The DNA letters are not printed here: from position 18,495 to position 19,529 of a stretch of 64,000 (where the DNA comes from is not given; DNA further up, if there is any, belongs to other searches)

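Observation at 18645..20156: LicC-type cytidylyltransferase fused to a HAD-IIA phosphatase-like domain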

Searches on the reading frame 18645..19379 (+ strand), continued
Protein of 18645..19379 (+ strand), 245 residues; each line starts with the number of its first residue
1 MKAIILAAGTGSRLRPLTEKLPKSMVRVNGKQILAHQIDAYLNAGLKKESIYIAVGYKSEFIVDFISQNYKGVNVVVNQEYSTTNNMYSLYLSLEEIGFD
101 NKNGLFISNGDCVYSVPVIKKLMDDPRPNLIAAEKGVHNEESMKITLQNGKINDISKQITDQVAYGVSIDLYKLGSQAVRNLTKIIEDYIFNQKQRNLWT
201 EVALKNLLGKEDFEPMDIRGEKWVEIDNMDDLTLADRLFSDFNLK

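Call 73: search_solved_structures(query=window:18645-19379:+, max_evalue=0.01, show_alignments=3)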
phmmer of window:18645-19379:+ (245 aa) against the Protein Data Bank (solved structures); distinct sequences matched with E-value up to 0.01: 26.
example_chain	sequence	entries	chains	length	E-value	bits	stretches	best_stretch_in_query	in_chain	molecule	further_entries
1jyk_A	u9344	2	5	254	2.4e-18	69.8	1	1-98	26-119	CTP:phosphocholine Cytidylyltransferase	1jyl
6pd1_A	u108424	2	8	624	1.5e-11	47.6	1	2-142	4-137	Nucleotidyl transferase/aminotransferase, class V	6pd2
8yre_D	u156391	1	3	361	9.1e-10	41.8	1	1-122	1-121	Mannose-1-phosphate guanylyltransferase 1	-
7x8j_A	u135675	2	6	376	9.8e-10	41.7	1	1-122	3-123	Mannose-1-phosphate guanylyltransferase 1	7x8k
7d72_K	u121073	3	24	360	1.2e-08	38.1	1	1-117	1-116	Mannose-1-phosphate guanyltransferase beta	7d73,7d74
4jd0_A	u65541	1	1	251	1.4e-08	37.9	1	2-210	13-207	Nucleotidyl transferase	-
7whr_B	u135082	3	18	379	9e-08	35.2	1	1-123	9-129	Nucleotidyl transferase family protein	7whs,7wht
2xme_A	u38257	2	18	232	4.6e-07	32.9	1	1-237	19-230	CTP-INOSITOL-1-PHOSPHATE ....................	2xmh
4mnd_A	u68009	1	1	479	3.4e-06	30.1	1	1-238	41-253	CTP L-myo-inositol-1-phosphate cytidylyltransferase/CDP-L-myo-inositol myo-inositolphospho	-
5z09_A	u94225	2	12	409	5.9e-06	29.3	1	1-80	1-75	Dual sugar-1-phosphate nucleotidylyltransferase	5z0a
6jq8_A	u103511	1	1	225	7.5e-06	29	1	3-69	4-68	Putative 6-deoxy-D-mannoheptose pathway protein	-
5xhw_A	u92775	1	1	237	9.6e-06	28.6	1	3-69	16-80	Putative 6-deoxy-D-mannoheptose pathway protein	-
2ggo_A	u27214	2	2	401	9.7e-06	28.6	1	1-76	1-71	401aa long hypothetical glucose-1-phosphate thymidylyltransferase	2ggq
1tzf_A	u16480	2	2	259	1.4e-05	28.1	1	2-69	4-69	Glucose-1-phosphate cytidylyltransferase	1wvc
4y7t_A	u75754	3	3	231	2.1e-05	27.5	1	1-50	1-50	Nucleotidyl transferase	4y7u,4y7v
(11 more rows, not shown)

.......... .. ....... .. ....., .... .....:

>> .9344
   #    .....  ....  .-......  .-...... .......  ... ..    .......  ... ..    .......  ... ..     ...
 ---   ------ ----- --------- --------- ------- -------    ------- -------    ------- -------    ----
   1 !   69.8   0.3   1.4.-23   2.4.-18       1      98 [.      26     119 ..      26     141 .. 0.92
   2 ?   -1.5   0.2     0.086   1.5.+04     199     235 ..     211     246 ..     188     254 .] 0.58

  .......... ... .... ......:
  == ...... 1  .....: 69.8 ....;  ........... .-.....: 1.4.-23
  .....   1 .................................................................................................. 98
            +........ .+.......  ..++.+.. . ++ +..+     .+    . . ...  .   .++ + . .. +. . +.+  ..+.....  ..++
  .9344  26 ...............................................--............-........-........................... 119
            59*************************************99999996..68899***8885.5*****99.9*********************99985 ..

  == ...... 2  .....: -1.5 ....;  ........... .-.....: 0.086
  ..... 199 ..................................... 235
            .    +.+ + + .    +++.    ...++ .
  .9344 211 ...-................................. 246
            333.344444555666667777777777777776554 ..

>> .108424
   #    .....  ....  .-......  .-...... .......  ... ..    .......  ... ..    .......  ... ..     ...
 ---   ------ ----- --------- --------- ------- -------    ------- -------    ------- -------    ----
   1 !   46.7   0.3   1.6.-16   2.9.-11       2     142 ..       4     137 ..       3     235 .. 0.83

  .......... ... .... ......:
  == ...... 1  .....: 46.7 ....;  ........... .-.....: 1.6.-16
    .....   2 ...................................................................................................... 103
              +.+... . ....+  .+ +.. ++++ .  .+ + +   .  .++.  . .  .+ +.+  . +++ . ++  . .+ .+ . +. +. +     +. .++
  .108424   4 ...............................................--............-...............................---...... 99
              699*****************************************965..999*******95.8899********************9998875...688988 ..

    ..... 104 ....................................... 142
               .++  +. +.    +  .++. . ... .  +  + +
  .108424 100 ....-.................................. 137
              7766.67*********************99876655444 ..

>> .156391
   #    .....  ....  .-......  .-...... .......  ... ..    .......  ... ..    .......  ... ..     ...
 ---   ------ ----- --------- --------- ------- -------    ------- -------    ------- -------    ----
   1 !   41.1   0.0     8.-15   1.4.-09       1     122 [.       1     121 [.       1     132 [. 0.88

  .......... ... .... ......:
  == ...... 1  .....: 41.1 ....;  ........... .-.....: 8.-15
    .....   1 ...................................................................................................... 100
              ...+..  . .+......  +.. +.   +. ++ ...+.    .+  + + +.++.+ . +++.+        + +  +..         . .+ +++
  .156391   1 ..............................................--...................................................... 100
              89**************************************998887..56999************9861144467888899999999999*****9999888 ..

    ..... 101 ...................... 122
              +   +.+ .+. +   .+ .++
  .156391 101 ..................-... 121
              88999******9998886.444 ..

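Call 89: search_solved_structures(query=A6, max_evalue=0.001, show_alignments=1)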
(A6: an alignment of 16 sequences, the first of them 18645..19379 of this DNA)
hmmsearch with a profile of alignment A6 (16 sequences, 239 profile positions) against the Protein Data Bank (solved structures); distinct sequences matched with E-value up to 0.001: 91 (the best 60 are shown).
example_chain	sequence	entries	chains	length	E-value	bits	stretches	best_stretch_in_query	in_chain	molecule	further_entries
1jyk_A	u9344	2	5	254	1.1e-32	116.8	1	1-236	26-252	CTP:phosphocholine Cytidylyltransferase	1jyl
6pd1_A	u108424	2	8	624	4.5e-30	108.3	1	2-233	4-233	Nucleotidyl transferase/aminotransferase, class V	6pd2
2xme_A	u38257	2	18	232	2.3e-22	83.1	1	1-232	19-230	CTP-INOSITOL-1-PHOSPHATE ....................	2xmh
4mnd_A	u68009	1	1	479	1.3e-21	80.6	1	1-235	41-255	CTP L-myo-inositol-1-phosphate cytidylyltransferase/CDP-L-myo-inositol myo-inositolphospho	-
4jd0_A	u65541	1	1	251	2.6e-20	76.4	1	2-229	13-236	Nucleotidyl transferase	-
7d72_K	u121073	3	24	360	1.7e-17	67.1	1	1-112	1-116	Mannose-1-phosphate guanyltransferase beta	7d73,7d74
8yre_D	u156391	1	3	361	7.5e-17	65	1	1-116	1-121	Mannose-1-phosphate guanylyltransferase 1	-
7x8j_A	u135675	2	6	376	7.8e-17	65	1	1-116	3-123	Mannose-1-phosphate guanylyltransferase 1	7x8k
5z09_A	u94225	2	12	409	9.1e-17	64.8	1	1-221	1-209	Dual sugar-1-phosphate nucleotidylyltransferase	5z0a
4y7t_A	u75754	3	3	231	9.3e-16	61.4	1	1-112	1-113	Nucleotidyl transferase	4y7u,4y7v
2ggo_A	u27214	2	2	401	1.8e-15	60.5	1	1-221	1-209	401aa long hypothetical glucose-1-phosphate thymidylyltransferase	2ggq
7whr_B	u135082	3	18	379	8.9e-15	58.2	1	1-110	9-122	Nucleotidyl transferase family protein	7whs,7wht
1tzf_A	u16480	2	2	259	1.6e-13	54.2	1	2-70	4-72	Glucose-1-phosphate cytidylyltransferase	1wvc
8hhd_A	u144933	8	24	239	2.3e-13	53.6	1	1-112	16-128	Nucleotidyl transferase | N-acetylmuramate alpha-1-phosphate uridylyltransferase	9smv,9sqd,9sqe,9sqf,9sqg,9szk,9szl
6jq8_A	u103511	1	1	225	1.3e-12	51.2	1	3-121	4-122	Putative 6-deoxy-D-mannoheptose pathway protein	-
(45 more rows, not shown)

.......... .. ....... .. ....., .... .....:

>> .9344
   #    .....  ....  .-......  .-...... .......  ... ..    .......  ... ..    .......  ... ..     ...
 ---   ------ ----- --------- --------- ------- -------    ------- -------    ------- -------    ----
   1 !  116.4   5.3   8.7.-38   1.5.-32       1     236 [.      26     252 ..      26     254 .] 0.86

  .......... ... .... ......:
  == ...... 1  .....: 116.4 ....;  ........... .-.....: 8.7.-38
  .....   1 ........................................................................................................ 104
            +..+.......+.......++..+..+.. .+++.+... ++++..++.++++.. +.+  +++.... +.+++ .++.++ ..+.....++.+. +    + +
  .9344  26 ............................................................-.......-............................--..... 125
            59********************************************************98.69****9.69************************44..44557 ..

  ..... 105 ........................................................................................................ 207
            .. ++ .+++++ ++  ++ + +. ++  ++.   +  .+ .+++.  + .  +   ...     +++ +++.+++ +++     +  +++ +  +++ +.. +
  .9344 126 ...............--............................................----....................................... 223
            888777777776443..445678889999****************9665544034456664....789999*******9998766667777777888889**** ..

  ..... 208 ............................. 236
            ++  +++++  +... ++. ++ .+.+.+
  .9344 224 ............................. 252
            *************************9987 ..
